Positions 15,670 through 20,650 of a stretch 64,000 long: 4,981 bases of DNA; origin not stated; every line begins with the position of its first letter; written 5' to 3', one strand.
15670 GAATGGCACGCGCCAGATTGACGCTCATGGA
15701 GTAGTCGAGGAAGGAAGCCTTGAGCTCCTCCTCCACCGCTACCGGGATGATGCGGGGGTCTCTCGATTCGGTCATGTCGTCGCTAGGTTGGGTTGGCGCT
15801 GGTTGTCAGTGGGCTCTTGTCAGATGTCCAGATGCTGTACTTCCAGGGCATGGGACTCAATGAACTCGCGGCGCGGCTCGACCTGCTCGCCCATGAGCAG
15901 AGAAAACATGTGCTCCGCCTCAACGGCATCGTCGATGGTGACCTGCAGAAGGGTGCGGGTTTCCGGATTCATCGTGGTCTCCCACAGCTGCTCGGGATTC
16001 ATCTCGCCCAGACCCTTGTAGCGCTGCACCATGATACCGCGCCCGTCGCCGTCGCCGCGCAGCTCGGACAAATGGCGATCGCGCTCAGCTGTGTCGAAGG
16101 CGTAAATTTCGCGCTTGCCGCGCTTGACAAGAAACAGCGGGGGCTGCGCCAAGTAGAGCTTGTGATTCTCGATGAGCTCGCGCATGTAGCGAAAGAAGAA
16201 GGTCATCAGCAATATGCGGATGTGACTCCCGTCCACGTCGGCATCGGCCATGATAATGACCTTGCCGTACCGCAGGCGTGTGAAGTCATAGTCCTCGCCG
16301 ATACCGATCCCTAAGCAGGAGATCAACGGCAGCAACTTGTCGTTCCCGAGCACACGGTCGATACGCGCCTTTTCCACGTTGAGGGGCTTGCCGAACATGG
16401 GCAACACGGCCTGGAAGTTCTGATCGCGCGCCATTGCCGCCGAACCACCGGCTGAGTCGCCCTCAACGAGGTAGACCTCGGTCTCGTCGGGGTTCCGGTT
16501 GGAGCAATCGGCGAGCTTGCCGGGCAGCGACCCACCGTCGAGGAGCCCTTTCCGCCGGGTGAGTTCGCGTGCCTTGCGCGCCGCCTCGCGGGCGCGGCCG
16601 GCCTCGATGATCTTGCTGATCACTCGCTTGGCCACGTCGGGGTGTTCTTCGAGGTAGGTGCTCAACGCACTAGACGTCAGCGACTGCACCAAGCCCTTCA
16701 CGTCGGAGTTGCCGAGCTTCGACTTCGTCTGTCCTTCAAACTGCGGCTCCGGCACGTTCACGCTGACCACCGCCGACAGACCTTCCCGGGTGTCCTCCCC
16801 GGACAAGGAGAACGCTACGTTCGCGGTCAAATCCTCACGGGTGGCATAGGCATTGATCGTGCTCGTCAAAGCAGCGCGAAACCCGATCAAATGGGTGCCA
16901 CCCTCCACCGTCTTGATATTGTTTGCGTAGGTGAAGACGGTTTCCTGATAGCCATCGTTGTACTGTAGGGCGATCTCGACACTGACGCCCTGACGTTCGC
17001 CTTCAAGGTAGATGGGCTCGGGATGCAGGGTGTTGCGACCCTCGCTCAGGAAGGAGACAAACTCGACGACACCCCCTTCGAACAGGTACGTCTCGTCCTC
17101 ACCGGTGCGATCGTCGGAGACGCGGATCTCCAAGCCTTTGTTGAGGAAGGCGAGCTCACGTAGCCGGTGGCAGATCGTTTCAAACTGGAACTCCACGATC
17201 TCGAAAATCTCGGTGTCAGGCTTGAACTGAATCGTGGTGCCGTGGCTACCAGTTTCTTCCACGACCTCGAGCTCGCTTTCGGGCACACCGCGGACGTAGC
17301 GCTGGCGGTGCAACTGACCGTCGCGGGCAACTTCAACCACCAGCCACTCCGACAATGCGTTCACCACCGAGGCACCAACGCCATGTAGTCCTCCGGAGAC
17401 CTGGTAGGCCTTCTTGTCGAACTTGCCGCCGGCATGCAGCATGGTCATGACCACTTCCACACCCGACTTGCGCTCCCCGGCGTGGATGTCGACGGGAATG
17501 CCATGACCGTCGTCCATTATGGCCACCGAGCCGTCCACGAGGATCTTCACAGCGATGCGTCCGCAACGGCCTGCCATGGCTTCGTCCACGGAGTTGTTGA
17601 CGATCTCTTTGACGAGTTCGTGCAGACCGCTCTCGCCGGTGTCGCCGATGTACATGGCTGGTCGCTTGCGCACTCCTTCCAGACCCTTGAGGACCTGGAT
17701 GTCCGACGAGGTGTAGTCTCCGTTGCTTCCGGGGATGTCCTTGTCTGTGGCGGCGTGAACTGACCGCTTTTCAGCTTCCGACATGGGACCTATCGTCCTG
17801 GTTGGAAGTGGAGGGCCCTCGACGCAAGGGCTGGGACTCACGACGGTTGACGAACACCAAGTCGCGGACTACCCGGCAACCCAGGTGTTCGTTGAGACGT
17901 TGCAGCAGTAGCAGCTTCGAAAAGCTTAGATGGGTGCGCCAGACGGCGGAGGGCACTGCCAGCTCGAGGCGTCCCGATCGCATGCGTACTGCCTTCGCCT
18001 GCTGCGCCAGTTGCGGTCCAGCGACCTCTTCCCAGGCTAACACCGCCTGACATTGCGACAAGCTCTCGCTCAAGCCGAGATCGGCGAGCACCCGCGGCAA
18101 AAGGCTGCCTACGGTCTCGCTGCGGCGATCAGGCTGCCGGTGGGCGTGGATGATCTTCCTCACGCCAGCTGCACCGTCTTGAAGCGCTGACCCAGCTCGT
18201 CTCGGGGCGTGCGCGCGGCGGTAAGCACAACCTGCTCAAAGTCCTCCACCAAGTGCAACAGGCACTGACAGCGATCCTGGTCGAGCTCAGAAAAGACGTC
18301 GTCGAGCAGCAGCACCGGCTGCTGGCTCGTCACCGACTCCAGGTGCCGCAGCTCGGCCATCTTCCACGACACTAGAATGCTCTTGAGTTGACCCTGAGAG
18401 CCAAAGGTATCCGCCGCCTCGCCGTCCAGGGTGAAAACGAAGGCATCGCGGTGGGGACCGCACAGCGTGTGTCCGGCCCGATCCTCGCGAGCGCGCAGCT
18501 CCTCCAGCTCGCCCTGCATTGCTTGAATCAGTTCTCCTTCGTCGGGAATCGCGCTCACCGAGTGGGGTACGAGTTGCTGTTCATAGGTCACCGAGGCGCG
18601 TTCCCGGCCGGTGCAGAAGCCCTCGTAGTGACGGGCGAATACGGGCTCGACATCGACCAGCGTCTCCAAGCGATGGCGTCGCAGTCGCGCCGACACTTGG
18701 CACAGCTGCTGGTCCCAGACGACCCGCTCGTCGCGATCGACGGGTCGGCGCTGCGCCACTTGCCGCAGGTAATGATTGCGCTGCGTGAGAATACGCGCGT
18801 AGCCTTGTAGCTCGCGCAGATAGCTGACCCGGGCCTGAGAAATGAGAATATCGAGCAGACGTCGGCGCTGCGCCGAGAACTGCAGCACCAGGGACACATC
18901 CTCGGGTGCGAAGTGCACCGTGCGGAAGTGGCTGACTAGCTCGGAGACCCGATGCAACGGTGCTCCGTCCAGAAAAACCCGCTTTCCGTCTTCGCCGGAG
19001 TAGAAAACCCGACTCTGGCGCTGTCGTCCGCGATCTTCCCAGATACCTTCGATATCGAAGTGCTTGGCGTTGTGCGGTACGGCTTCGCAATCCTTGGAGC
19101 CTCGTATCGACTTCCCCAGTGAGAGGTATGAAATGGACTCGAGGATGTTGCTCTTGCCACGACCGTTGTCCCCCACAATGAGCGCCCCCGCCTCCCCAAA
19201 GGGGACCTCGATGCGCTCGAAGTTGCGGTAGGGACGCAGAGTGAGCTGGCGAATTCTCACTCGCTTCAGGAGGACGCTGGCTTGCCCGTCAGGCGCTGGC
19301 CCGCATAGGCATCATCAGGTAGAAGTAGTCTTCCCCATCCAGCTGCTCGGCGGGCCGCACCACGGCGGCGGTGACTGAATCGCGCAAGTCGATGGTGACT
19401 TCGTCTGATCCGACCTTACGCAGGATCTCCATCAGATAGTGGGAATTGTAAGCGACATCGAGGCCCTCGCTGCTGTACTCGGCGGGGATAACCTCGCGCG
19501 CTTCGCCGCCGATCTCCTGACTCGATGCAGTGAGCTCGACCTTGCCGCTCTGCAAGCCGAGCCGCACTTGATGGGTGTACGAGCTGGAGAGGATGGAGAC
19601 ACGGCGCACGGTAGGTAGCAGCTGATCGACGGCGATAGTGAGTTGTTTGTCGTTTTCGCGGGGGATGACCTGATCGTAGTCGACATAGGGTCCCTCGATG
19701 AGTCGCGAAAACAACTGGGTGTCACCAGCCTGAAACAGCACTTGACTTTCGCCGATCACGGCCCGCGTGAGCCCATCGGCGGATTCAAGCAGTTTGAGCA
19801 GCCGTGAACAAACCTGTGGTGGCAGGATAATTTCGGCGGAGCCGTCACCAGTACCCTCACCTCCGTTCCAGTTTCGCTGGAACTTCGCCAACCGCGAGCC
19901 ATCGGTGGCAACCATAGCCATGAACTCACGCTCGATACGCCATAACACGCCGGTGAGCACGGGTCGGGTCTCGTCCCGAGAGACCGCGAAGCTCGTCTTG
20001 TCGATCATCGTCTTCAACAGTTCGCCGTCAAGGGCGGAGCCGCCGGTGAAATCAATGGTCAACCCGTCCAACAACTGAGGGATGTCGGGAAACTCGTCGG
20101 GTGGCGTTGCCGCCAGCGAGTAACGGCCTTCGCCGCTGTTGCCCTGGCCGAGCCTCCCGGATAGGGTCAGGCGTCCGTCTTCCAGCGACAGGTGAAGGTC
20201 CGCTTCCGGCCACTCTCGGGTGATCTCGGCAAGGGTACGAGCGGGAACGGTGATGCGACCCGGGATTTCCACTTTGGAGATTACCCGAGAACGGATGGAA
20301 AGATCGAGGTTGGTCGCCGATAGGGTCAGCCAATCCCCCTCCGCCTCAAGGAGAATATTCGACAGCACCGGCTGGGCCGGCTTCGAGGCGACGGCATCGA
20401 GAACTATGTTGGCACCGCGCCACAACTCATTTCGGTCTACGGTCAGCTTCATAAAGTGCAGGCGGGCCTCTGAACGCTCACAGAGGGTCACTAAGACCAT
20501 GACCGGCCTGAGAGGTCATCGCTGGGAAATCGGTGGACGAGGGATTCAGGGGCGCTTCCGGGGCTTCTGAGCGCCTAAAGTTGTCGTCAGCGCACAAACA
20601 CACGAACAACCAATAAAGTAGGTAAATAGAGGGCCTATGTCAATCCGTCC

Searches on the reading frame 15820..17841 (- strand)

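Call 4: search_protein_families(library=pfam, proteins=[window:15820-17841:-])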
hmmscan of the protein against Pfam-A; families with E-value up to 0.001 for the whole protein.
window:15820-17841:- (673 aa): 4 families
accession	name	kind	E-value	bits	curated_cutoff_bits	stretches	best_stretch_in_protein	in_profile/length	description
PF00204.31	DNA_gyraseB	-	5.1e-56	189.3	27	1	257-426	1-172/173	DNA gyrase B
PF00986.26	DNA_gyraseB_C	-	7.6e-33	112.9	29.8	1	602-662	3-63/63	DNA gyrase B subunit, carboxyl terminus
PF01751.28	Toprim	-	1.3e-14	54.5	23.1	1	455-561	1-90/96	Toprim domain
PF02518.31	HATPase_c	-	4.2e-14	53.4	26.4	1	70-210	3-109/111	Histidine kinase-, DNA gyrase B-, and HSP90-like ATPase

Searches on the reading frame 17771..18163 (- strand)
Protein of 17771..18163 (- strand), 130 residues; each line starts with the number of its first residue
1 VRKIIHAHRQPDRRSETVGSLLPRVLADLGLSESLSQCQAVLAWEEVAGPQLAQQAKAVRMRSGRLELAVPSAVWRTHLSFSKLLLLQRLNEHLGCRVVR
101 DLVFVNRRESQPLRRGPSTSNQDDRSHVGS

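Call 31: search_protein_families(library=ncbifam, proteins=[window:17771-18163:-], max_evalue=0.00001)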
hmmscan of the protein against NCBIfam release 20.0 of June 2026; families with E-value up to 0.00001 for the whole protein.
window:17771-18163:- (130 aa): 2 families
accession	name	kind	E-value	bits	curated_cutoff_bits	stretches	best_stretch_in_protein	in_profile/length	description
NF001031.0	PRK00111.1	equivalog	3.6e-08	33.8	293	1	12-117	63-167/180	hypothetical protein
NF002871.0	PRK03195.1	equivalog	3.9e-08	33.4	246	1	10-105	67-163/187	DUF721 family protein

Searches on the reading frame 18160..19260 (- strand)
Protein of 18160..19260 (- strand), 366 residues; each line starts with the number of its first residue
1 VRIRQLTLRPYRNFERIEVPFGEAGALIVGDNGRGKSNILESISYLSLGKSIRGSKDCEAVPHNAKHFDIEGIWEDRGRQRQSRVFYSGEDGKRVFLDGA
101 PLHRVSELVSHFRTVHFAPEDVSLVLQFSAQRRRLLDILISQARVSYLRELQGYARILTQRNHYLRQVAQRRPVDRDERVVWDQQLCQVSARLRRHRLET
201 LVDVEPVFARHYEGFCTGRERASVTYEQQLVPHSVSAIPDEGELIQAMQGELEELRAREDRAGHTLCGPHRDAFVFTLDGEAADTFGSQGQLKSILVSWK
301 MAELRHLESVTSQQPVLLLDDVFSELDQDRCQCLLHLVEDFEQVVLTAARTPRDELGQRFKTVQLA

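Call 4: search_protein_families(library=pfam, proteins=[window:18160-19260:-])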
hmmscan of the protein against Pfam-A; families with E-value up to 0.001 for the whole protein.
window:18160-19260:- (366 aa): 5 families
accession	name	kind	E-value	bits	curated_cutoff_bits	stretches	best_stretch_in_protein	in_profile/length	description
PF02463.25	SMC_N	-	6.3e-14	52.4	40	1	3-352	2-200/220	RecF/RecN/SMC N terminal domain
PF13476.12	AAA_23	-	1.4e-07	32.8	27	1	6-108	2-87/201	AAA domain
PF13175.12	AAA_15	-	2.5e-07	31.1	32.1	1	1-50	1-50/374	AAA ATPase domain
PF13514.12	AAA_27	-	4.9e-05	23.5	22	1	1-79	1-79/206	AAA domain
PF13555.12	AAA_29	-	0.00069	19.8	27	0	12-49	10-48/61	P-loop containing region of AAA domain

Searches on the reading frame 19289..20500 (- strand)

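Call 4: search_protein_families(library=pfam, proteins=[window:19289-20500:-])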
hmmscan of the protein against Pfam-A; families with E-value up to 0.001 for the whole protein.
window:19289-20500:- (403 aa): 3 families
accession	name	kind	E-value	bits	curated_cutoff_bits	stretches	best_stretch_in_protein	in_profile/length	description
PF00712.24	DNA_pol3_beta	-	1.8e-30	106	24.4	1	17-141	1-120/120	DNA polymerase III beta subunit, N-terminal domain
PF02767.21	DNA_pol3_beta_2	-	4e-28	98.4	27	1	157-272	2-114/116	DNA polymerase III beta subunit, central domain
PF02768.20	DNA_pol3_beta_3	-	3.7e-21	75.6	27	1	277-400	2-121/121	DNA polymerase III beta subunit, C-terminal domain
